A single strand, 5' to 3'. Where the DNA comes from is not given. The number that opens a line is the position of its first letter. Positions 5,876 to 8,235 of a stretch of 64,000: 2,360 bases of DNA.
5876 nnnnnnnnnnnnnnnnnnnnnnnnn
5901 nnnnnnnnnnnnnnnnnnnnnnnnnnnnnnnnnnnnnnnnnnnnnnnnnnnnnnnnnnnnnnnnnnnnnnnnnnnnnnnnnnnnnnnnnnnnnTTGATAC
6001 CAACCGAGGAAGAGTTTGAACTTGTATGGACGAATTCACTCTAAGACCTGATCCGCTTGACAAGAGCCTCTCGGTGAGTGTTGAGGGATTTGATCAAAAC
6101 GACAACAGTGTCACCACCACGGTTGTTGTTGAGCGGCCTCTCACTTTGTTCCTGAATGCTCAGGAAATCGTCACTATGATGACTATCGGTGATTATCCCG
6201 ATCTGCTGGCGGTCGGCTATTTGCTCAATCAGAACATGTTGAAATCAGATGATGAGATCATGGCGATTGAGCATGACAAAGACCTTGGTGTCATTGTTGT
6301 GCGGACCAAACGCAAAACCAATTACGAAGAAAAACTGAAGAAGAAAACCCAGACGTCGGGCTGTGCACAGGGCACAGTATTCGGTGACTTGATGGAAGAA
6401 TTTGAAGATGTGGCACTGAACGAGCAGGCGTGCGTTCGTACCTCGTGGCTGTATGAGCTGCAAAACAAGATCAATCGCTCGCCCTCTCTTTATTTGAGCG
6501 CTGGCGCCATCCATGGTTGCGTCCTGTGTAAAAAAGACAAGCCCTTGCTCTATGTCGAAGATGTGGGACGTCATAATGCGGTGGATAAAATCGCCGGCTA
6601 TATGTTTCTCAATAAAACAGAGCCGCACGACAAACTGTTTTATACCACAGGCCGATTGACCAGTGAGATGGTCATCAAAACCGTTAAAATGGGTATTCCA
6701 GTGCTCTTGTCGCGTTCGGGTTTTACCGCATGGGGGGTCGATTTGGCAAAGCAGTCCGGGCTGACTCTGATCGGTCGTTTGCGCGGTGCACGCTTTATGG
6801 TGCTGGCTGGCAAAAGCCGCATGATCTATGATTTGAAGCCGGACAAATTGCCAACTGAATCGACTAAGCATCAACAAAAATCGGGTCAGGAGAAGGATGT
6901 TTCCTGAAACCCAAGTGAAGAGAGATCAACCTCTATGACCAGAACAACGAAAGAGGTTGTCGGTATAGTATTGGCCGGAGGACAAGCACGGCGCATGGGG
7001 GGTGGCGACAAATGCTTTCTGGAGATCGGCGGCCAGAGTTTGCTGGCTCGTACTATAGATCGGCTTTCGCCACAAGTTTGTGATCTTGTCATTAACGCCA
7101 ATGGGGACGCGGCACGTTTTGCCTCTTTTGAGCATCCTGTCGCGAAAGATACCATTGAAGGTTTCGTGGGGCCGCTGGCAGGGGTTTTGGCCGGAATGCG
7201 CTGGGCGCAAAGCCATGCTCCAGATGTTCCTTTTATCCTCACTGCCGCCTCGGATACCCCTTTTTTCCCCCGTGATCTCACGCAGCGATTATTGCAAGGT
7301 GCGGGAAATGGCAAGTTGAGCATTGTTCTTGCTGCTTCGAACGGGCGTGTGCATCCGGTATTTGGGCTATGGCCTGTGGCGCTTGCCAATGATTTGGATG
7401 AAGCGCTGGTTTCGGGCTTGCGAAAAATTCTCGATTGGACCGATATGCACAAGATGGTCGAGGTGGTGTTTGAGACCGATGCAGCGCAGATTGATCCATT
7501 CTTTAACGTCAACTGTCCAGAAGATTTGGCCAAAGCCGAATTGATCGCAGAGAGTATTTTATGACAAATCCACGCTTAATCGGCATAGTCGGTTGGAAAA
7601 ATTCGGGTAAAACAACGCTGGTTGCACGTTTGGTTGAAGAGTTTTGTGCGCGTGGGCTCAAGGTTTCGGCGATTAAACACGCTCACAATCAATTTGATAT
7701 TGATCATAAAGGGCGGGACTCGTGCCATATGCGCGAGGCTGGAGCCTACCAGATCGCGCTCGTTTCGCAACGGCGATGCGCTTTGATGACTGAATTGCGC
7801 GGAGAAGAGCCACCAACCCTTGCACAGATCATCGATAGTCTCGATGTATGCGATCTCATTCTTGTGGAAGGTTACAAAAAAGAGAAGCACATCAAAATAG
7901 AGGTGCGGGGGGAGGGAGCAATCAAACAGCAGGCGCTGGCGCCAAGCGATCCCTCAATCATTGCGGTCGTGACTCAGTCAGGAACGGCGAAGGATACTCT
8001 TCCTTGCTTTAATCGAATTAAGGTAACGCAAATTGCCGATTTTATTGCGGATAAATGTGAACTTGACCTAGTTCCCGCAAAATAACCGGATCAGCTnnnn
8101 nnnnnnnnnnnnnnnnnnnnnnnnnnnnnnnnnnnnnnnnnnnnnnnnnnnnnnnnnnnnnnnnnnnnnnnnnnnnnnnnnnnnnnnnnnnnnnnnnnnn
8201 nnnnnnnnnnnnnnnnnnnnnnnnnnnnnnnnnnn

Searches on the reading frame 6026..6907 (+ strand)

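Call 14: search_protein_families(library=ncbifam, proteins=[window:6026-6907:+], max_evalue=0.00001)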
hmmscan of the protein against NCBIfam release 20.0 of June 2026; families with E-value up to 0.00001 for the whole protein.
window:6026-6907:+ (293 aa): 2 families
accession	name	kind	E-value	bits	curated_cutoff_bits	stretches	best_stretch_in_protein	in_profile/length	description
NF001943.0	PRK00724.1-2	equivalog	2e-46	158.2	269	1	24-266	17-272/274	formate dehydrogenase accessory sulfurtransferase FdhD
TIGR00129.1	fdhD_narQ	equivalog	8.6e-42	143.2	140.9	1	30-266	2-235/237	formate dehydrogenase accessory sulfurtransferase FdhD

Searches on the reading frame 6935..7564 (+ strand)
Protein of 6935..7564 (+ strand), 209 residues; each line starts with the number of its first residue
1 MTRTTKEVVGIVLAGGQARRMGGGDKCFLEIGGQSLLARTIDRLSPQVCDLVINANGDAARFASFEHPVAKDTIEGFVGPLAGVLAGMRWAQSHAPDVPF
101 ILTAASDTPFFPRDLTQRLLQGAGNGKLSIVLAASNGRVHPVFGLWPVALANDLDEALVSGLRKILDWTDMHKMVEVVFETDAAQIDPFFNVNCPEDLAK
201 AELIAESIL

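Call 25: search_protein_families(library=pfam, proteins=[window:6935-7564:+], max_evalue=0.1)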
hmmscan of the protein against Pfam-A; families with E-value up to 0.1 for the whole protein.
window:6935-7564:+ (209 aa): 2 families
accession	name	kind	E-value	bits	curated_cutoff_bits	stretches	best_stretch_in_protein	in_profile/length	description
PF12804.13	NTP_transf_3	-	8.9e-35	120.7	27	1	10-168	1-156/160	MobA-like NTP transferase domain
PF01128.25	IspD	-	0.00013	22.2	27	1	9-125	2-119/221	2-C-methyl-D-erythritol 4-phosphate cytidylyltransferase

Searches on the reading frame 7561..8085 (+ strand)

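Call 25: search_protein_families(library=pfam, proteins=[window:7561-8085:+], max_evalue=0.1)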
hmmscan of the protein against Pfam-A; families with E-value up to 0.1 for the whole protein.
window:7561-8085:+ (174 aa): 13 families
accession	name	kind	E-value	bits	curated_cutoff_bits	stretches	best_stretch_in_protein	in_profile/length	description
PF03205.20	MobB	-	3.2e-43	147.2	26.6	1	7-138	2-132/133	Molybdopterin guanine dinucleotide synthesis protein B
PF19993.5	DO-GTPase2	-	0.00016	21.8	27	1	5-33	1-29/226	Double-GTPase 2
PF03308.22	MeaB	-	0.0053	16.2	23.1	1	5-38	34-67/273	Methylmalonyl Co-A mutase-associated GTPase MeaB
PF01926.29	MMR_HSR1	-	0.015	15.9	21.9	1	7-31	2-23/113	50S ribosome-binding GTPase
PF02492.25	cobW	-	0.018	15.1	20.7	1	7-103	3-90/180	CobW/HypB/UreG, nucleotide-binding domain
PF13401.12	AAA_22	-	0.028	15.2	27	1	4-34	5-33/130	AAA domain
PF19842.5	YqeC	-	0.028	15.1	27.6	1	15-122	7-117/145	YqeC protein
PF00485.24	PRK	-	0.031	14.5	22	1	6-41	1-36/196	Phosphoribulokinase / Uridine kinase family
PF13173.12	AAA_14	-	0.046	14.2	27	1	5-29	3-27/129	AAA domain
PF13671.12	AAA_33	-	0.058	14.1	27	1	6-43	1-38/143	AAA domain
PF00009.33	GTP_EFTU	-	0.064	13.3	26.5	1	5-35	4-34/188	Elongation factor Tu GTP binding domain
PF20720.3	nSTAND3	-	0.065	13.4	27.2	0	7-43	20-55/155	Novel STAND NTPase 3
PF01656.29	CbiA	-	0.087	13.2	25.4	0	15-45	10-39/125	CobQ/CobB/MinD/ParA nucleotide binding domain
